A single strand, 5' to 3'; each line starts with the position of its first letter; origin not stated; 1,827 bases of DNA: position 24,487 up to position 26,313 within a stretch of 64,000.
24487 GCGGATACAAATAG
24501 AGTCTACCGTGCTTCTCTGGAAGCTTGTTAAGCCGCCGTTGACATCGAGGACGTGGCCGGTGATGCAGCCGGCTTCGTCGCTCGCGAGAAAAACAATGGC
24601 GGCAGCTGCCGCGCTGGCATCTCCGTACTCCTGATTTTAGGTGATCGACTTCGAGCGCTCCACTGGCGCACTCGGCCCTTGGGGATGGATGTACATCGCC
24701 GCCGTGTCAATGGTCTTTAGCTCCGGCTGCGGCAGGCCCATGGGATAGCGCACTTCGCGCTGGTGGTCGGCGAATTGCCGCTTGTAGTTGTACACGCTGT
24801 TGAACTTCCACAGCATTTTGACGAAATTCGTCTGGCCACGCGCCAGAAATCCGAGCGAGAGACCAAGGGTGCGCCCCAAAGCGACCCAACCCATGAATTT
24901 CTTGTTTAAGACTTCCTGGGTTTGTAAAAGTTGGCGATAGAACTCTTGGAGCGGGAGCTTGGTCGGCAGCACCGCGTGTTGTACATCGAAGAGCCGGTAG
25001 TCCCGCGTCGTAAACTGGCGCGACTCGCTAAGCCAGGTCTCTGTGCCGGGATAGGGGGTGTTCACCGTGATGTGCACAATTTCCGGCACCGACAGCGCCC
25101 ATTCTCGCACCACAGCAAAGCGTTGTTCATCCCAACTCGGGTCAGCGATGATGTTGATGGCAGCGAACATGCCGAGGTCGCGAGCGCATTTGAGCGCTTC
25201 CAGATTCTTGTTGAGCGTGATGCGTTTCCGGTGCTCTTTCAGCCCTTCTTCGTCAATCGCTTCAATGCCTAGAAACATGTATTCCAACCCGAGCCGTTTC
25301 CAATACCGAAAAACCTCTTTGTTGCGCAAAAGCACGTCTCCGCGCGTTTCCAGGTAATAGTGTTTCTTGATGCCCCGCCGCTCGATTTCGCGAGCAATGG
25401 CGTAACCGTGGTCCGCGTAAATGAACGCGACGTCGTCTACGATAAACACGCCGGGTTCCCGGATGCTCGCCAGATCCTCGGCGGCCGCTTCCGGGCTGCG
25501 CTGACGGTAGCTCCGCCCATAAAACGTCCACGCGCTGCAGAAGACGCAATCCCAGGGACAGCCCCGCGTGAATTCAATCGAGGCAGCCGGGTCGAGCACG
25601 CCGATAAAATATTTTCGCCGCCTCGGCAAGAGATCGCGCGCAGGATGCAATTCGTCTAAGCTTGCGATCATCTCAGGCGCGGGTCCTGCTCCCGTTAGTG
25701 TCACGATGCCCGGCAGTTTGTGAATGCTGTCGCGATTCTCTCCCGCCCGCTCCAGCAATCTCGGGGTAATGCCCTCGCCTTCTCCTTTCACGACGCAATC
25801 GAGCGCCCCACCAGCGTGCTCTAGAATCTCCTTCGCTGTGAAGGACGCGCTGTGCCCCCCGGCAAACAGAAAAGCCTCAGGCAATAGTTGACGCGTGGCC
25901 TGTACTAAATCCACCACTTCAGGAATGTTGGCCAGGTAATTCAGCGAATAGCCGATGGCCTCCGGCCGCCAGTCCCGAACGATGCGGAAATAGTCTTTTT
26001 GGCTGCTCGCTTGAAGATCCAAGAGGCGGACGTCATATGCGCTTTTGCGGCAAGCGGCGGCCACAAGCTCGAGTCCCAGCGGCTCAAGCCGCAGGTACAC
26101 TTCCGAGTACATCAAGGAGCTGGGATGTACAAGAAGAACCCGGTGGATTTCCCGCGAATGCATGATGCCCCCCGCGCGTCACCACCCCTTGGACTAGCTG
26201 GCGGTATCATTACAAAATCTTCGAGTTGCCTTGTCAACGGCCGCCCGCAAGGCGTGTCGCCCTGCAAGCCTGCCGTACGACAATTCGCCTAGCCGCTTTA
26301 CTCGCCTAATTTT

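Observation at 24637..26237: Class-B radical SAM gene with its own promoter inserted between fabG and acpP of the fatty-acid synthesis operon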

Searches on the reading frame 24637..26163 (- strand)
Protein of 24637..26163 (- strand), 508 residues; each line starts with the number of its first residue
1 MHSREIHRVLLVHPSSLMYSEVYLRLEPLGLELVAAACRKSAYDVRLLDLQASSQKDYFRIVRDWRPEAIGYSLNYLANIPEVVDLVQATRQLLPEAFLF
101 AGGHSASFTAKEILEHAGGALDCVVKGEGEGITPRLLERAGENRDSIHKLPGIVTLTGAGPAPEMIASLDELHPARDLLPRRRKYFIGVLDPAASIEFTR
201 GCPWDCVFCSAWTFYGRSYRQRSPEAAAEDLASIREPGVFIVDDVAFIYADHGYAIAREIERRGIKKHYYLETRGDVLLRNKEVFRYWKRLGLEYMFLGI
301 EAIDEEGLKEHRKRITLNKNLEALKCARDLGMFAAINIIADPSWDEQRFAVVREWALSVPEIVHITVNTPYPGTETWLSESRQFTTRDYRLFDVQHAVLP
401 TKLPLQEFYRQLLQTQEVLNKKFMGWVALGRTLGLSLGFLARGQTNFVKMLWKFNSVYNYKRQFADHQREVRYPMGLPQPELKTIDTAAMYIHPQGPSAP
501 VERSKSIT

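Call 3: search_protein_families(library=pfam, proteins=[window:24637-26163:-], max_evalue=0.1)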
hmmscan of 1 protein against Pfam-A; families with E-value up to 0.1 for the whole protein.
window:24637-26163:- (508 aa): 2 families
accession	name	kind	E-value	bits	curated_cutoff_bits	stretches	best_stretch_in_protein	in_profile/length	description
PF02310.24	B12-binding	-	4e-22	78.7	32.1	1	20-136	6-120/121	B12 binding domain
PF04055.27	Radical_SAM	-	3.9e-20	73.1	29.5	1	196-354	1-164/166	Radical SAM superfamily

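Call 4: search_protein_families(library=ncbifam, proteins=[window:24637-26163:-], max_evalue=0.1)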
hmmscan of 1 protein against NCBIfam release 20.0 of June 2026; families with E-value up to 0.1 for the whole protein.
window:24637-26163:- (508 aa): 24 families
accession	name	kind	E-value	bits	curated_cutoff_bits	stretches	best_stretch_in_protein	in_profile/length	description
TIGR04367.1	HpnR_B12_rSAM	equivalog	1.1e-251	835.5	650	1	8-495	2-489/490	hopanoid C-3 methylase HpnR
TIGR02026.1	BchE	equivalog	6.3e-44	150.7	481.35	1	8-419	1-427/497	magnesium-protoporphyrin IX monomethyl ester anaerobic oxidative cyclase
TIGR04072.2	rSAM_ladder_B12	equivalog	1.2e-19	70.3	360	1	26-323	16-312/443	lipid biosynthesis B12-binding/radical SAM protein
TIGR04013.1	B12_SAM_MJ_1487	hypoth_equivalog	1.7e-17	63.3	251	1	37-231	19-189/382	TIGR04013 family B12-binding domain/radical SAM domain-containing protein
TIGR04385.1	B12_rSAM_cofa1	equivalog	5e-17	62.2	450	1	8-332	1-336/438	B12 lower ligand biosynthesis radical SAM protein BzaD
TIGR04014.1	B12_SAM_MJ_0865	equivalog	7.6e-17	61.2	360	1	110-375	81-353/434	methyl-coenzyme M reductase glutamine C-methyltransferase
TIGR03975.1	rSAM_ocin_1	subfamily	3.2e-16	59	281.85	1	66-364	128-432/606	RiPP maturation radical SAM C-methyltransferase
NF050148.1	rSAM_ApyD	equivalog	7.7e-16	57.6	750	1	65-339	73-345/645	RiPP biosynthesis radical SAM protein ApyD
NF040542.1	rSAM_RCCLKC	equivalog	3e-15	56.3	450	1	28-334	13-324/423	arsinothricin biosynthesis radical SAM protein ArsL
TIGR04295.1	B12_rSAM_oligo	hypoth_equivalog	3.9e-15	55.5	400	1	29-359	26-362/422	TIGR04295 family B12-binding domain-containing radical SAM protein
TIGR03471.1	HpnJ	equivalog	4.2e-15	55.6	577.6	1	161-378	161-385/472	hopanoid biosynthesis associated radical SAM protein HpnJ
NF038361.1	rSAM_Sden_1168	equivalog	2.4e-12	46.2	575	1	6-258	62-344/560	Sden_1168 family B12-binding radical SAM P-methyltransferase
NF040546.1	rSAM_CUAEP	equivalog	4.2e-12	45.5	500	1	26-336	11-317/468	CUAEP/CCAEP-tail radical SAM (seleno)protein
TIGR04190.1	B12_SAM_Ta0216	equivalog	7.1e-09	34.8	500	1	20-323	29-355/554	TIGR04190 family B12-binding domain/radical SAM domain protein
NF033712.0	B12_rSAM_KedN5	subfamily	4.7e-07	28.4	700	1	60-212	56-214/624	KedN5 family methylcobalamin-dependent radical SAM C-methyltransferase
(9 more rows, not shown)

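Call 9: find_homologous_proteins(query=window:24637-26163:-, max_evalue=1e-10)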
Query window:24637-26163:- (508 aa): 6060 proteins with E <= 1e-10 among 8000 candidates; the best 120 are listed.
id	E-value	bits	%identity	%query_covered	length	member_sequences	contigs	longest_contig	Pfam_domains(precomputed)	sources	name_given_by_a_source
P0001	0.0e+0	1133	100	97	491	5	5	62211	PF04055.28,PF02310.25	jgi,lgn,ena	-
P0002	6.9e-288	974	82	100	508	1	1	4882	PF04055.28,PF02310.25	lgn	-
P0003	4.2e-281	951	79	100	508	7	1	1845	PF04055.28,PF02310.25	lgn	-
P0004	9.4e-280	947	82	96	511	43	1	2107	PF04055.28,PF02310.25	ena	-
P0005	3.5e-279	945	82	96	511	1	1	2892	PF04055.28,PF02310.25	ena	-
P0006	3.8e-279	945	81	97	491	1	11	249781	PF04055.28,PF02310.25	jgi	jgi:hopanoid C-3 methylase HpnR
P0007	1.4e-278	943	81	98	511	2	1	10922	PF04055.28,PF02310.25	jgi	jgi:hopanoid C-3 methylase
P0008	2.6e-278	942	83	97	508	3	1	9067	PF04055.28,PF02310.25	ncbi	-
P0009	1.7e-277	939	80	98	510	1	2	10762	PF04055.28,PF02310.25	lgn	-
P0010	7.0e-277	937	81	96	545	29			PF04055.28,PF02310.25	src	-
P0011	9.0e-277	937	81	97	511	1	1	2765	PF04055.28,PF02310.25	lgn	-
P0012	4.3e-276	935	80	98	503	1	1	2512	PF04055.28,PF02310.25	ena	-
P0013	5.1e-271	918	81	95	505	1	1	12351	PF04055.28,PF02310.25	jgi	jgi:hopanoid C-3 methylase HpnR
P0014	2.2e-268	909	76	99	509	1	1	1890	PF04055.28,PF02310.25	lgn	-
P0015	1.8e-265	900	77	97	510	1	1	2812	PF04055.28,PF02310.25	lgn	-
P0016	5.6e-261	885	76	97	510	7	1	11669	PF04055.28,PF02310.25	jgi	jgi:hopanoid C-3 methylase HpnR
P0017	1.4e-256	870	74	99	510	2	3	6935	PF04055.28,PF02310.25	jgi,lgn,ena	-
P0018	6.6e-254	861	76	97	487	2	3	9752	PF04055.28,PF02310.25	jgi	jgi:hopanoid C-3 methylase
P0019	7.1e-254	861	74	96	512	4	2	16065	PF04055.28,PF02310.25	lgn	-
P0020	4.0e-253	859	74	96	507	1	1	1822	PF04055.28,PF02310.25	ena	-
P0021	1.3e-252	857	72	98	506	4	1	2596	PF04055.28,PF02310.25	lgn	-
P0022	2.2e-252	856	75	96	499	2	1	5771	PF04055.28,PF02310.25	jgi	-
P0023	2.8e-252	856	73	99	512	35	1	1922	PF04055.28,PF02310.25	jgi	jgi:hopanoid C-3 methylase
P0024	1.1e-251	854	73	98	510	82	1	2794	PF04055.28,PF02310.25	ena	-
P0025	5.3e-251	852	74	96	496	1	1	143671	PF04055.28,PF02310.25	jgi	jgi:hopanoid C-3 methylase HpnR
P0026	1.7e-250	850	74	95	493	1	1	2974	PF04055.28,PF02310.25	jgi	-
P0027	1.1e-249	848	72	98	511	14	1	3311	PF04055.28,PF02310.25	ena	-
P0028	1.3e-249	847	73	97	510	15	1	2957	PF04055.28,PF02310.25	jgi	-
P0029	2.5e-249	846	72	98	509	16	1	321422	PF04055.28,PF02310.25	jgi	-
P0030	2.6e-249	846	73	97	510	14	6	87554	PF04055.28,PF02310.25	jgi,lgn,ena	-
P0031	3.1e-249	846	73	97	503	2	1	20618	PF04055.28,PF02310.25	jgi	jgi:hopanoid C-3 methylase HpnR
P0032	1.2e-248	844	73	96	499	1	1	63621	PF04055.28,PF02310.25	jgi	jgi:hopanoid C-3 methylase HpnR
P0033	1.4e-248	844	72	97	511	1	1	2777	PF04055.28,PF02310.25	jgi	jgi:hopanoid C-3 methylase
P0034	3.9e-248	842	70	99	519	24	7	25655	PF04055.28,PF02310.25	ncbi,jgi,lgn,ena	-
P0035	5.2e-248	842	72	97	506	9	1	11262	PF04055.28,PF02310.25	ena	-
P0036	1.5e-247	840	72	97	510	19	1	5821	PF04055.28,PF02310.25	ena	-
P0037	1.0e-246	838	72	98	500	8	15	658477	PF04055.28,PF02310.25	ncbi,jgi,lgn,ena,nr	ncbi:MAG: hopanoid C-3 methylase HpnR [Acidobacteriia bacterium]|jgi:hopanoid C-3 methylase HpnR|nr:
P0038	1.2e-246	837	73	94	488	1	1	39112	PF04055.28,PF02310.25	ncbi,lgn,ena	-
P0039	1.7e-245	834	72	99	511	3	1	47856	PF04055.28,PF02310.25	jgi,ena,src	-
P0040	3.4e-245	833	72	97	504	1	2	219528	PF04055.28,PF02310.25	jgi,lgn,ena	-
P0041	3.6e-245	833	71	98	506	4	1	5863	PF04055.28,PF02310.25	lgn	-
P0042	5.1e-245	832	72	96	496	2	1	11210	PF04055.28,PF02310.25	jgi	-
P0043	1.4e-244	831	71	96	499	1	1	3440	PF04055.28,PF02310.25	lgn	-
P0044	4.4e-244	829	71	97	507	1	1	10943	PF04055.28,PF02310.25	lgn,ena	-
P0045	9.8e-244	828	72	96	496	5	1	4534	PF04055.28,PF02310.25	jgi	-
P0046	2.5e-243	827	71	96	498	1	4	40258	PF04055.28,PF02310.25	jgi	jgi:hopanoid C-3 methylase HpnR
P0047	2.6e-243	826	71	97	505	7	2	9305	PF04055.28,PF02310.25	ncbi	-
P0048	4.1e-243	826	71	96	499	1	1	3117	PF04055.28,PF02310.25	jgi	jgi:hopanoid C-3 methylase HpnR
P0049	6.2e-243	825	72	96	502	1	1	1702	PF04055.28,PF02310.25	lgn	-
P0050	6.5e-243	825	70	98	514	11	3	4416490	PF04055.28,PF02310.25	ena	-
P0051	8.4e-243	825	70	98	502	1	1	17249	PF04055.28,PF02310.25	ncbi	-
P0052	1.0e-242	825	71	97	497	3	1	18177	PF04055.28,PF02310.25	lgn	-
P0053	1.3e-242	824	71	97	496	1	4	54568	PF04055.28,PF02310.25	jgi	jgi:hopanoid C-3 methylase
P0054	1.5e-242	824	69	99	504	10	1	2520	PF04055.28,PF02310.25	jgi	jgi:hopanoid C-3 methylase HpnR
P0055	2.9e-242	823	72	96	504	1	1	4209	PF04055.28,PF02310.25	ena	-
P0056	4.1e-242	823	71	97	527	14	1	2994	PF04055.28,PF02310.25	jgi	jgi:hopanoid C-3 methylase HpnR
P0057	8.3e-242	822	71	97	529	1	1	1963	PF04055.28,PF02310.25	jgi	jgi:hopanoid C-3 methylase HpnR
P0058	8.3e-242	822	69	99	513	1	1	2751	PF04055.28,PF02310.25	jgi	jgi:hopanoid C-3 methylase HpnR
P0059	1.2e-241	821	71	96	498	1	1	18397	PF04055.28,PF02310.25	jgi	jgi:hopanoid C-3 methylase HpnR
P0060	2.3e-241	820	70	96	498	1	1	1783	PF04055.28,PF02310.25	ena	-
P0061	2.3e-241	820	71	96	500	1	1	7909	PF04055.28,PF02310.25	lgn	-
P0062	2.8e-241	820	70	97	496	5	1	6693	PF04055.28,PF02310.25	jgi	jgi:hopanoid C-3 methylase HpnR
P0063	7.4e-241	818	71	97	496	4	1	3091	PF04055.28,PF02310.25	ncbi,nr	ncbi:MAG TPA: hopanoid C-3 methylase HpnR [Candidatus Binatia bacterium]|nr:hopanoid C-3 methylase H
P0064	9.1e-241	818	70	97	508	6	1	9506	PF04055.28,PF02310.25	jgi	jgi:hopanoid C-3 methylase HpnR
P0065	9.3e-241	818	70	96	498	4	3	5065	PF04055.28,PF02310.25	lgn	-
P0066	1.2e-240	818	71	96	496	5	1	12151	PF04055.28,PF02310.25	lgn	-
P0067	2.3e-240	817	70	97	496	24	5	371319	PF04055.28,PF02310.25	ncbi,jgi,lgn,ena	-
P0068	2.5e-240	817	70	97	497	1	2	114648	PF04055.28,PF02310.25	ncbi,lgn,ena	-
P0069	2.6e-240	817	71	96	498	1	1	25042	PF04055.28,PF02310.25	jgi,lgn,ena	jgi:hopanoid C-3 methylase HpnR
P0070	2.8e-240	817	71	96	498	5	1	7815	PF04055.28,PF02310.25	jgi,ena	-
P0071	3.5e-240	816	70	96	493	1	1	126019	PF04055.28,PF02310.25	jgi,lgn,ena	-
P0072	4.2e-240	816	74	93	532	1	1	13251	PF04055.28,PF02310.25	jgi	jgi:hopanoid C-3 methylase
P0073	4.4e-240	816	71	94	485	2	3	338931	PF04055.28,PF02310.25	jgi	jgi:hopanoid C-3 methylase HpnR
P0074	5.4e-240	816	71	95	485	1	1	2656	PF04055.28,PF02310.25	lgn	-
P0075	6.0e-240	815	70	96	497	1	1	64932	PF04055.28,PF02310.25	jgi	jgi:hopanoid C-3 methylase HpnR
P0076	8.0e-240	815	70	96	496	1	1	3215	PF04055.28,PF02310.25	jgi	jgi:hopanoid C-3 methylase HpnR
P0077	1.0e-239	815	70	96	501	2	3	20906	PF04055.28,PF02310.25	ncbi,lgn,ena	-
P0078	1.1e-239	815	70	96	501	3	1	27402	PF04055.28,PF02310.25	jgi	jgi:hopanoid C-3 methylase HpnR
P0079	1.1e-239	815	70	96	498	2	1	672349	PF04055.28,PF02310.25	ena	-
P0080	1.6e-239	814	69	97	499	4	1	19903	PF04055.28,PF02310.25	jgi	jgi:hopanoid C-3 methylase HpnR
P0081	1.7e-239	814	72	96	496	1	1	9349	PF04055.28,PF02310.25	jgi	jgi:hopanoid C-3 methylase HpnR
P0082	1.9e-239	814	71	95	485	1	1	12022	PF04055.28,PF02310.25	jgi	jgi:hopanoid C-3 methylase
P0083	1.9e-239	814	72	96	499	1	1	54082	PF04055.28,PF02310.25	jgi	jgi:hopanoid C-3 methylase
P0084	2.0e-239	814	71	96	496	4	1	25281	PF04055.28,PF02310.25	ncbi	-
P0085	2.3e-239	813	71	96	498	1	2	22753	PF04055.28,PF02310.25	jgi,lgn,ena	-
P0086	2.8e-239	813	70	97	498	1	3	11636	PF04055.28,PF02310.25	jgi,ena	jgi:hopanoid C-3 methylase HpnR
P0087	3.1e-239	813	72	94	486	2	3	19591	PF04055.28,PF02310.25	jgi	jgi:hopanoid C-3 methylase HpnR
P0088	3.7e-239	813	71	94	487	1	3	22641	PF04055.28,PF02310.25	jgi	jgi:hopanoid C-3 methylase HpnR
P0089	4.0e-239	813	70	97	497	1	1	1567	PF04055.28,PF02310.25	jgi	jgi:hopanoid C-3 methylase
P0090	4.3e-239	813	71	96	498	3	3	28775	PF04055.28,PF02310.25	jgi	jgi:hopanoid C-3 methylase HpnR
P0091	4.7e-239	812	71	96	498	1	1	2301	PF04055.28,PF02310.25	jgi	jgi:hopanoid C-3 methylase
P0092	4.7e-239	812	71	95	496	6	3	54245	PF04055.28,PF02310.25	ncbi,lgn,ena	ncbi:MAG TPA: hopanoid C-3 methylase HpnR [Anaeromyxobacteraceae bacterium]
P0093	4.9e-239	812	71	96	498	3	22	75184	PF04055.28,PF02310.25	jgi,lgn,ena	jgi:hopanoid C-3 methylase HpnR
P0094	7.2e-239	812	70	96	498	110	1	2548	PF04055.28,PF02310.25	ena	-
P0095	7.4e-239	812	70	96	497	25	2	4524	PF04055.28,PF02310.25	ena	-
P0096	7.9e-239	812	71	97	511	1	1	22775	PF04055.28,PF02310.25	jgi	jgi:hopanoid C-3 methylase HpnR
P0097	8.4e-239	812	69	97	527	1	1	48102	PF04055.28,PF02310.25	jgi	jgi:hopanoid C-3 methylase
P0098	9.7e-239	811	71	96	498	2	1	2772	PF04055.28,PF02310.25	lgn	-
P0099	1.0e-238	811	70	96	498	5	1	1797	PF04055.28,PF02310.25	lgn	-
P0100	1.2e-238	811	70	96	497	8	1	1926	PF04055.28,PF02310.25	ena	-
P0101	1.4e-238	811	70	97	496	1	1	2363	PF04055.28,PF02310.25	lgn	-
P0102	1.5e-238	811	71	96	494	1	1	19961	PF04055.28,PF02310.25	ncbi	ncbi:MAG: hopanoid C-3 methylase HpnR [Thermodesulfobacteriota bacterium]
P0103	2.0e-238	810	69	98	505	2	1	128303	PF04055.28,PF02310.25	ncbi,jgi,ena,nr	ncbi:MAG TPA: hopanoid C-3 methylase HpnR [Candidatus Acidoferrales bacterium]|nr:hopanoid C-3 methy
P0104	2.4e-238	810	71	95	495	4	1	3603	PF04055.28,PF02310.25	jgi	jgi:hopanoid C-3 methylase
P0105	3.5e-238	810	70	96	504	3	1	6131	PF04055.28,PF02310.25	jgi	jgi:hopanoid C-3 methylase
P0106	3.5e-238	810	70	96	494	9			PF04055.28,PF02310.25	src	-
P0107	3.5e-238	810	71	96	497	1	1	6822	PF04055.28,PF02310.25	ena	-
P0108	4.5e-238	809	70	98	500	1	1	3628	PF04055.28,PF02310.25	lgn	-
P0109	5.9e-238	809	69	97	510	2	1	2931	PF04055.28,PF02310.25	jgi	jgi:hopanoid C-3 methylase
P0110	6.4e-238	809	70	96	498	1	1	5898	PF04055.28,PF02310.25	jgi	-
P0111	6.5e-238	809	71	94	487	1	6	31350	PF04055.28,PF02310.25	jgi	jgi:hopanoid C-3 methylase HpnR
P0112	6.7e-238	809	68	97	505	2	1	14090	PF04055.28,PF02310.25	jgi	jgi:hopanoid C-3 methylase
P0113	7.6e-238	808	70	96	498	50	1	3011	PF04055.28,PF02310.25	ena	-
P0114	8.3e-238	808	69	96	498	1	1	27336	PF04055.28,PF02310.25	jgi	jgi:hopanoid C-3 methylase HpnR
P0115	1.0e-237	808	68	98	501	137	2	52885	PF04055.28,PF02310.25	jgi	jgi:hopanoid C-3 methylase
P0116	1.6e-237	807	70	96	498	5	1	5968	PF04055.28,PF02310.25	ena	-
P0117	1.8e-237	807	69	96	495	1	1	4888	PF04055.28,PF02310.25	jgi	jgi:hopanoid C-3 methylase HpnR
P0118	2.0e-237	807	71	96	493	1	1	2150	PF04055.28,PF02310.25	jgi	jgi:hopanoid C-3 methylase HpnR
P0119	2.3e-237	807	68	98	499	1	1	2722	PF04055.28,PF02310.25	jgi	-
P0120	2.4e-237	807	70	96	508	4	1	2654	PF04055.28,PF02310.25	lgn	-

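Call 10: find_related_loci(query=window:24637-26163:-, collection=genome_contigs, flank=8000)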
Query window:24637-26163:- (508 aa) in genome_contigs; peptide patterns used: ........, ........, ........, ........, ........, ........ (x = any residue, [..] = any of these).
407 stretches matched a pattern; 372 encode a relative of the query (tblastn E <= 1e-3); the best 80 are kept; 80 distinct loci.
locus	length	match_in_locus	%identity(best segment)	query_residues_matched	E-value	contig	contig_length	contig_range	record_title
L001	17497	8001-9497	80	1-499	0e+0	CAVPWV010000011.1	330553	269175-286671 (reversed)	MAG: uncultured Acidobacteriota bacterium isolate MFD10064.bin.2.2 genome assembly, contig: contig_16823, whole genome s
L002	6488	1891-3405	78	1-506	0e+0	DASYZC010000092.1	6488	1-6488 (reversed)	MAG TPA_asm: Candidatus Acidiferrales bacterium isolate SMAG_U6352 k141_167363, whole genome shotgun sequence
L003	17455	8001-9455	74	8-492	0e+0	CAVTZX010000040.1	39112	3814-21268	MAG: uncultured Acidobacteriota bacterium isolate MFD04408.bin.2.135 genome assembly, contig: contig_45603, whole genome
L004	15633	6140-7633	72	8-504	0e+0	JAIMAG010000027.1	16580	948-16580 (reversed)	MAG: Terriglobia bacterium isolate HOT.MAX.039 NODE_3352_length_16580_cov_25.518633, whole genome shotgun sequence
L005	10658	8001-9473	71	8-497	0e+0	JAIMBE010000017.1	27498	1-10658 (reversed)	MAG: Bacillota bacterium isolate HOT.MB2.40 Contig18, whole genome shotgun sequence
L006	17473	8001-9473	71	8-499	0e+0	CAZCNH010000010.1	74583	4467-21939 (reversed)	MAG TPA_asm: uncultured Acidobacteriaceae bacterium isolate SRP287453_co1_95 genome assembly, contig: NODE_480_length_74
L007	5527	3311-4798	70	8-502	0e+0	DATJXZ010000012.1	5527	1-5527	MAG TPA_asm: Candidatus Solibacter sp. isolate SMAG_U15139 k141_1082858, whole genome shotgun sequence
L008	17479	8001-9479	70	6-498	0e+0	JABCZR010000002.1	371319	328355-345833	MAG: Acidobacteria bacterium isolate Inc-BW-H-2-O_MAG38 Ga0210397_10000005, whole genome shotgun sequence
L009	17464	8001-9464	71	6-493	0e+0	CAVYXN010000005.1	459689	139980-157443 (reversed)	MAG: uncultured Acidobacteriota bacterium isolate MFD05705.bin.1.184 genome assembly, contig: contig_33552, whole genome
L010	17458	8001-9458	71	8-493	0e+0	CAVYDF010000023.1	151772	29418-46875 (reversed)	MAG: uncultured Acidobacteriota bacterium isolate MFD01138.bin.2.8 genome assembly, contig: contig_73247, whole genome s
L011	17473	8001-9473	70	8-498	0e+0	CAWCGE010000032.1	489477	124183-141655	MAG: uncultured Acidobacteriota bacterium isolate MFD01248.bin.1.25 genome assembly, contig: contig_89, whole genome sho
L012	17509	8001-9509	69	8-505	0e+0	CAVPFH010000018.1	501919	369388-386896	MAG: uncultured Acidobacteriota bacterium isolate MFD10071.bin.2.26 genome assembly, contig: contig_41776, whole genome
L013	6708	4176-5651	68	8-499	0e+0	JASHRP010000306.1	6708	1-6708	MAG: Bryobacteraceae bacterium isolate JOPF104 JOPF_NEAR_contig_570138, whole genome shotgun sequence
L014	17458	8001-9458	70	8-493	0e+0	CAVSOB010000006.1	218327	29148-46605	MAG: uncultured Acidobacteriota bacterium isolate MFD03346.bin.1.44 genome assembly, contig: contig_31002, whole genome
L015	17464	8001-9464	70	6-493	0e+0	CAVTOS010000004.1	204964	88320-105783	MAG: uncultured Acidobacteriota bacterium isolate MFD00731.bin.3.247 genome assembly, contig: contig_20965, whole genome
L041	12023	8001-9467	68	8-495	0e+0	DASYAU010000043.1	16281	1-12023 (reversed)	MAG TPA_asm: Candidatus Korobacter sp. isolate SMAG_U4889 k141_1353065, whole genome shotgun sequence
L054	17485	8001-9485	67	8-501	0e+0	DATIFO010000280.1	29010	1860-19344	MAG TPA_asm: Candidatus Methylomirabilis sp. isolate SMAG_U16397 k141_567722, whole genome shotgun sequence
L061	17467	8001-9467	64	8-494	0e+0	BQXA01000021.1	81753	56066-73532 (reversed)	Nitrospira sp. LAS72 DNA, sequence21, whole genome shotgun sequence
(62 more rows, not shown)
